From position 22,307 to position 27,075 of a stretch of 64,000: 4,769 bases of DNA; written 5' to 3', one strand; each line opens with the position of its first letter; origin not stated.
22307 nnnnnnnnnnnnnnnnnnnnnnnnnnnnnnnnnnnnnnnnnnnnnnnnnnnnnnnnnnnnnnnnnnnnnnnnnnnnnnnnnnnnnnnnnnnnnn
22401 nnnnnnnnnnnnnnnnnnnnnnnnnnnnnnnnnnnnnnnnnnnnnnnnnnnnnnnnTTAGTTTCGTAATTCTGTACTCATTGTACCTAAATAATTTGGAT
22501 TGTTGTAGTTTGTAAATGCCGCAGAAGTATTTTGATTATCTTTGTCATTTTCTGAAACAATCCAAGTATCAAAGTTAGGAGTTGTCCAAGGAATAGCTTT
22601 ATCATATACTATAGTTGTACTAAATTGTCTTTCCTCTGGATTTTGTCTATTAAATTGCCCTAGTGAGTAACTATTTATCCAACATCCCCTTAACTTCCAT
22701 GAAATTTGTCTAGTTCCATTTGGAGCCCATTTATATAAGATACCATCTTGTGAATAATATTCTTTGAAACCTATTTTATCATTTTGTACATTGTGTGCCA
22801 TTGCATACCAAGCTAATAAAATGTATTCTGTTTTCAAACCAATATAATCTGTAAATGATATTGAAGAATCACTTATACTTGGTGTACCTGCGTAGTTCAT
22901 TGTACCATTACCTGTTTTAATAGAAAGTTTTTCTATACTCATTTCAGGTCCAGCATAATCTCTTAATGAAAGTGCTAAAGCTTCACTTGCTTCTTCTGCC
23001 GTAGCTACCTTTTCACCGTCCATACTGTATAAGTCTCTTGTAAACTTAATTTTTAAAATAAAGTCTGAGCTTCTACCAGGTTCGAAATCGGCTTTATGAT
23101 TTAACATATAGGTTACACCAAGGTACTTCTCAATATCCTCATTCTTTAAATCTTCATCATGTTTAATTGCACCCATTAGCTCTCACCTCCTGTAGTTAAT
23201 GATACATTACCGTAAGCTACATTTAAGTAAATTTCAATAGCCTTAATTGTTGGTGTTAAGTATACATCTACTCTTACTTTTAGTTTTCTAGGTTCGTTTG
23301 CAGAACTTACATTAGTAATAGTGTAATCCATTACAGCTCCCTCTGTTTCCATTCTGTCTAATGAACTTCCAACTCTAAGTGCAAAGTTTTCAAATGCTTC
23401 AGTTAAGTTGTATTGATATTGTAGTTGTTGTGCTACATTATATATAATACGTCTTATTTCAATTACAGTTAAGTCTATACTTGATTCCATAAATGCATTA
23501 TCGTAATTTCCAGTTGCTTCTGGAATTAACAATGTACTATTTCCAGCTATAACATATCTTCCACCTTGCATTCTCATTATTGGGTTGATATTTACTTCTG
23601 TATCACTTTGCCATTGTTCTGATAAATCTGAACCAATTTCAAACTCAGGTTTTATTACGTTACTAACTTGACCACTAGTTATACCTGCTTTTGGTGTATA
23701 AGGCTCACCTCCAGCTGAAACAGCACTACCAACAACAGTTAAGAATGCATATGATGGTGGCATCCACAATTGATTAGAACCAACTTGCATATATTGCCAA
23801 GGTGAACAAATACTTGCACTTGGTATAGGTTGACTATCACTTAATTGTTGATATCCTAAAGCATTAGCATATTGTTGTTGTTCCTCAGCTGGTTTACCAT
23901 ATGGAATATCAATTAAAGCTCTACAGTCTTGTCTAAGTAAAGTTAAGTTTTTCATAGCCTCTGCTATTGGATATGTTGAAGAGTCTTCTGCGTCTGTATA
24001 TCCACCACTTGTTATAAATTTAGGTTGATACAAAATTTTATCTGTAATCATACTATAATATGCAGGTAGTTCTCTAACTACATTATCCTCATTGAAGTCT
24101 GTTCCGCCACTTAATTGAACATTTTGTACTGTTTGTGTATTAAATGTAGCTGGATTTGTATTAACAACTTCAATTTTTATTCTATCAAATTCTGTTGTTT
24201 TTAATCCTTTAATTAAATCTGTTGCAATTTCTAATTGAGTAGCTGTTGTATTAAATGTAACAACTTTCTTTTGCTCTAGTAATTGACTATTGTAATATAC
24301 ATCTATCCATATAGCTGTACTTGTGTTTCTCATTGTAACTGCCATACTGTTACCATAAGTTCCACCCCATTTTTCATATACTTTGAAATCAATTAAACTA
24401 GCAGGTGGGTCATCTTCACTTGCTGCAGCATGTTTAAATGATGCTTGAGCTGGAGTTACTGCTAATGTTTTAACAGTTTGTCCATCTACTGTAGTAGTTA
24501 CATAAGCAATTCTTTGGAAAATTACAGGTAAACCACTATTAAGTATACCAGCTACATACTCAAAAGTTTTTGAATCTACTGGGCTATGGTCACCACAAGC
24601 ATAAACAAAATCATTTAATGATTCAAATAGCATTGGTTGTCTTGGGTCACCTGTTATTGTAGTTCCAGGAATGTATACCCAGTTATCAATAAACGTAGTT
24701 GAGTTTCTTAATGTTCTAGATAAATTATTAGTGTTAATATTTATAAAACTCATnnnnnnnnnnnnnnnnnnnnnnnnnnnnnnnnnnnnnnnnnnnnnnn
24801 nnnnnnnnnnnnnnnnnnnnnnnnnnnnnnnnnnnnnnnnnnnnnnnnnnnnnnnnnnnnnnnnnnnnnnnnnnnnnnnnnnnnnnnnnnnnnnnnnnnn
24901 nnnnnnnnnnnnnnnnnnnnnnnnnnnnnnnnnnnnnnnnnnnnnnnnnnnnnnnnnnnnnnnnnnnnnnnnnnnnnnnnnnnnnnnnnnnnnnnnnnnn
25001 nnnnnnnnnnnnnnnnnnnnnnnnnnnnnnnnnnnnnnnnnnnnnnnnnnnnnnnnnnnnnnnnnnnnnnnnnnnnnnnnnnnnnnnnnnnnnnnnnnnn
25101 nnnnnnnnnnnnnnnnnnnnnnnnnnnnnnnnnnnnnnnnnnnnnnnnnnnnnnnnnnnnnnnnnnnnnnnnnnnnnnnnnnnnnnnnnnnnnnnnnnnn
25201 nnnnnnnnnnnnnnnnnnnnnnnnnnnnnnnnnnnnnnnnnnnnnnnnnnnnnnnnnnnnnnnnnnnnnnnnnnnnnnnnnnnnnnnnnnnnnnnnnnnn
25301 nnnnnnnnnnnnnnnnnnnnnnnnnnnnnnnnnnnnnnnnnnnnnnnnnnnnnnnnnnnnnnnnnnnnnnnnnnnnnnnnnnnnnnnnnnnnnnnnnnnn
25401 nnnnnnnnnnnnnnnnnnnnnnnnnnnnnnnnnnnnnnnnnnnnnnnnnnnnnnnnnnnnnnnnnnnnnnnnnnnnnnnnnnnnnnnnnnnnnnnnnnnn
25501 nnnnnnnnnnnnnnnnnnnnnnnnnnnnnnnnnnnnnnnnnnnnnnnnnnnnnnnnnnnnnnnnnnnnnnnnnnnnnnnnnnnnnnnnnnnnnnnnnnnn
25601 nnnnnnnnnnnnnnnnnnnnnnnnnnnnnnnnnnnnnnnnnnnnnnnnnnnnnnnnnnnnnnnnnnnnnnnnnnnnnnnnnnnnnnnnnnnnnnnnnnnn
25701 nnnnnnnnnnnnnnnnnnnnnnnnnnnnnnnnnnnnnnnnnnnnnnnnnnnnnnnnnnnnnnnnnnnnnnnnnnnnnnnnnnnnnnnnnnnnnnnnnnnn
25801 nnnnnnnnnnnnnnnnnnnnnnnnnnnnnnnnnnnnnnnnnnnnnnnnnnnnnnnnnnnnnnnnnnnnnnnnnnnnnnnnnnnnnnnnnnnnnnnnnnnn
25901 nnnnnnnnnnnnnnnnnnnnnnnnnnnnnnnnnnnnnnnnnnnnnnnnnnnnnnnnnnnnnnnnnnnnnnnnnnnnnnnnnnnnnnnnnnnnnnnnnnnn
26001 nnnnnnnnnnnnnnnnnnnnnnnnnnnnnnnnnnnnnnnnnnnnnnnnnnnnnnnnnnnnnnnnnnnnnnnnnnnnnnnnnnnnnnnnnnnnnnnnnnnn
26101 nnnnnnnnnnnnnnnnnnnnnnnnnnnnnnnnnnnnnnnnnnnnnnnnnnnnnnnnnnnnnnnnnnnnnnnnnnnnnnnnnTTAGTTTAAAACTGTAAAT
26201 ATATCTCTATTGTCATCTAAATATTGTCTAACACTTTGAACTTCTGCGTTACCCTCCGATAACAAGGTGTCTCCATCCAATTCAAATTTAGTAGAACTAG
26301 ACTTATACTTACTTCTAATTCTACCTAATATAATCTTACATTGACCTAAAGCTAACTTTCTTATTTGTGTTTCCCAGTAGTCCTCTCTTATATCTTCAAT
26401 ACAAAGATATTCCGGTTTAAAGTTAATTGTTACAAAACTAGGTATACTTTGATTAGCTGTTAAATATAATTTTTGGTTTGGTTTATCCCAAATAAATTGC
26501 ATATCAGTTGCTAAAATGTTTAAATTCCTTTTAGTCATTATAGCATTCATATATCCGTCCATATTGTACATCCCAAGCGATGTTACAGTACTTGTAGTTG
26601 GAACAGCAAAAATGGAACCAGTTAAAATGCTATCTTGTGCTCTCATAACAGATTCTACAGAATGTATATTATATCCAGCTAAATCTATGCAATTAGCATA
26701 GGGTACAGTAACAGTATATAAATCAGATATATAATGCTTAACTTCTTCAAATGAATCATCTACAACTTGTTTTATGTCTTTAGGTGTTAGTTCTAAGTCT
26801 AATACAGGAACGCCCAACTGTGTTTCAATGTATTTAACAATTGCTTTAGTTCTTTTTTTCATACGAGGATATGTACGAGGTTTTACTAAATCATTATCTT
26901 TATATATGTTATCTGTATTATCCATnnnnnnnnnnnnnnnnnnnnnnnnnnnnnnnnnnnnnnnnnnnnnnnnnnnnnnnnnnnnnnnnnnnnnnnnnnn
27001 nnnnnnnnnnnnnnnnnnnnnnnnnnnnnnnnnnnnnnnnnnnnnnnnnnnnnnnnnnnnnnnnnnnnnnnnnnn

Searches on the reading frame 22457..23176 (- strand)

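Call 13: search_protein_families(library=pfam, proteins=[window:22457-23176:-], max_evalue=0.01)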
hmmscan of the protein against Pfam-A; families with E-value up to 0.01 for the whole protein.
window:22457-23176:- (239 aa): 1 family
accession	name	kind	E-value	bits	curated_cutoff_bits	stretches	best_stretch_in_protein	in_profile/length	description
PF06841.18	Phage_T4_gp19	-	0.0035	17.6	28.2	1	118-192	63-131/134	T4-like virus tail tube protein gp19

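Call 14: search_protein_families(library=phrogs, proteins=[window:22457-23176:-], max_evalue=0.001)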
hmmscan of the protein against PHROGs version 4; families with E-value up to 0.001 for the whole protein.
window:22457-23176:- (239 aa): 2 families
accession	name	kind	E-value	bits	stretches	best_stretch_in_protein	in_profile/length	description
phrog_45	-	tail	4.5e-12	46.8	1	64-227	119-278/350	tail tube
phrog_4542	-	tail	6.6e-10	39.8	1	64-194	44-178/214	tail tube protein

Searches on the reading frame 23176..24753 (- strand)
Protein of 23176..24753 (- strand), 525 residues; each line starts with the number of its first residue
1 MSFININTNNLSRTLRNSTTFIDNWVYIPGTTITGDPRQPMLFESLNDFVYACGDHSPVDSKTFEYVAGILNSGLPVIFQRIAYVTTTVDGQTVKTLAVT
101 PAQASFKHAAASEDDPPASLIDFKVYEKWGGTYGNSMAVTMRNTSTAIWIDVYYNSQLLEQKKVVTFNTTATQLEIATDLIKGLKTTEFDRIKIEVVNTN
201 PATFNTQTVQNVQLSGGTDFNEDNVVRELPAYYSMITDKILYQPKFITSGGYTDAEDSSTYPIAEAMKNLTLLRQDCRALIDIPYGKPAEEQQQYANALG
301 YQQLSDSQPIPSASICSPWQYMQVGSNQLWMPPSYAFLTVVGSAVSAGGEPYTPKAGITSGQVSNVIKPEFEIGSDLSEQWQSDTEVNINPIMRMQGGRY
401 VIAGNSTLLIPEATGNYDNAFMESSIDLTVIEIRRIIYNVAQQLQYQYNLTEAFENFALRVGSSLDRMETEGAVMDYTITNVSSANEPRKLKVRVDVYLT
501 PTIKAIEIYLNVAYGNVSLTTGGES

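Call 13: search_protein_families(library=pfam, proteins=[window:23176-24753:-], max_evalue=0.01)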
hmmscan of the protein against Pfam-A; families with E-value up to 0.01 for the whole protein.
window:23176-24753:- (525 aa): 0 families

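Call 14: search_protein_families(library=phrogs, proteins=[window:23176-24753:-], max_evalue=0.001)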
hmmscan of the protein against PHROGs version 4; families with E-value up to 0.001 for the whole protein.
window:23176-24753:- (525 aa): 1 family
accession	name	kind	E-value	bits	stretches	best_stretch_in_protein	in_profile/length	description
phrog_23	-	tail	1.2e-15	58.3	1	6-515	27-463/496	tail sheath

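Call 21: search_dna_similar(query=window:23176-24753:-, collection=phages, mode=protein, max_rows=20, max_evalue=0.001)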
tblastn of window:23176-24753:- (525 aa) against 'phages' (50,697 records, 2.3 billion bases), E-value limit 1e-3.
Records with a match: 11; places in all: 11; records where one place covers at least 80% of the query: 0.
Best place of each record, by identity: <60% 11.
By first word of the organism name: Aeromonas 8; Synechococcus 2; Bacillus 1.
By host as written in the record: Aeromonas hydrophila 4; Synechococcus sp. LC16 2; Aeromonas salmonicida 2; Aeromonas hydrophila BIOTECH 10089 1; Aeromonas sp. 1; Bacillus cereus 1.
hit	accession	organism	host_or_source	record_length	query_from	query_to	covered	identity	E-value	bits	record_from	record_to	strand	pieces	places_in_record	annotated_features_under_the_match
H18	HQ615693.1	Synechococcus phage S-CRM01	Synechococcus sp. LC16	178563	209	511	58%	23.6%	1e-4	51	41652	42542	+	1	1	gp18: tail sheath stabilizer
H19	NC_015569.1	Synechococcus phage S-CRM01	Synechococcus sp. LC16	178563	209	511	58%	23.6%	1e-4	51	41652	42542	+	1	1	gp18: tail sheath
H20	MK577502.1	Aeromonas phage Asfd_1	Aeromonas salmonicida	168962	212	488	53%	23.1%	9e-5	51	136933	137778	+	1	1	tail sheath protein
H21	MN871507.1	Aeromonas phage asfd_1h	Aeromonas salmonicida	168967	212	488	53%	23.1%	9e-5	51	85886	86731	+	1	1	record has no annotation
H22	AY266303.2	Aeromonas phage Aeh1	Aeromonas hydrophila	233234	212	488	53%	23.0%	4e-5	53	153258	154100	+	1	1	18: gp18 tail sheath protein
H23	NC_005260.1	Aeromonas phage Aeh1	Aeromonas hydrophila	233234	212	488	53%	23.0%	4e-5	53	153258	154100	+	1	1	18: tail sheath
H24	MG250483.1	Aeromonas phage Ah1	Aeromonas hydrophila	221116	212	488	53%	23.0%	4e-5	53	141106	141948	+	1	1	tail sheath protein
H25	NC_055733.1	Aeromonas phage Ah1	Aeromonas hydrophila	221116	212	488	53%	23.0%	4e-5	53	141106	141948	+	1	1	tail sheath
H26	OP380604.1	Aeromonas phage avDM12-TAAL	Aeromonas hydrophila BIOTECH 10089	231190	212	488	53%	23.0%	4e-5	52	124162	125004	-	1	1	tail sheath protein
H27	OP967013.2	Aeromonas phage GomatiRiver_11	Aeromonas sp.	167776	212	488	53%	22.6%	1e-5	54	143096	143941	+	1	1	tail sheath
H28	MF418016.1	Bacillus phage vB_BceM-HSE3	Bacillus cereus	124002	274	444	33%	24.0%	5e-5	52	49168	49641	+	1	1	tail sheath protein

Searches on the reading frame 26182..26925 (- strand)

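Call 15: search_protein_families(library=phrogs, proteins=[window:26182-26925:-], max_evalue=0.00001)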
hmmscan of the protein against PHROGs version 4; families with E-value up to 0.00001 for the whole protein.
window:26182-26925:- (247 aa): 1 family
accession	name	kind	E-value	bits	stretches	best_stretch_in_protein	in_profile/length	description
phrog_211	-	connector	7.1e-14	52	1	24-241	725-964/976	head-tail adaptor Ad2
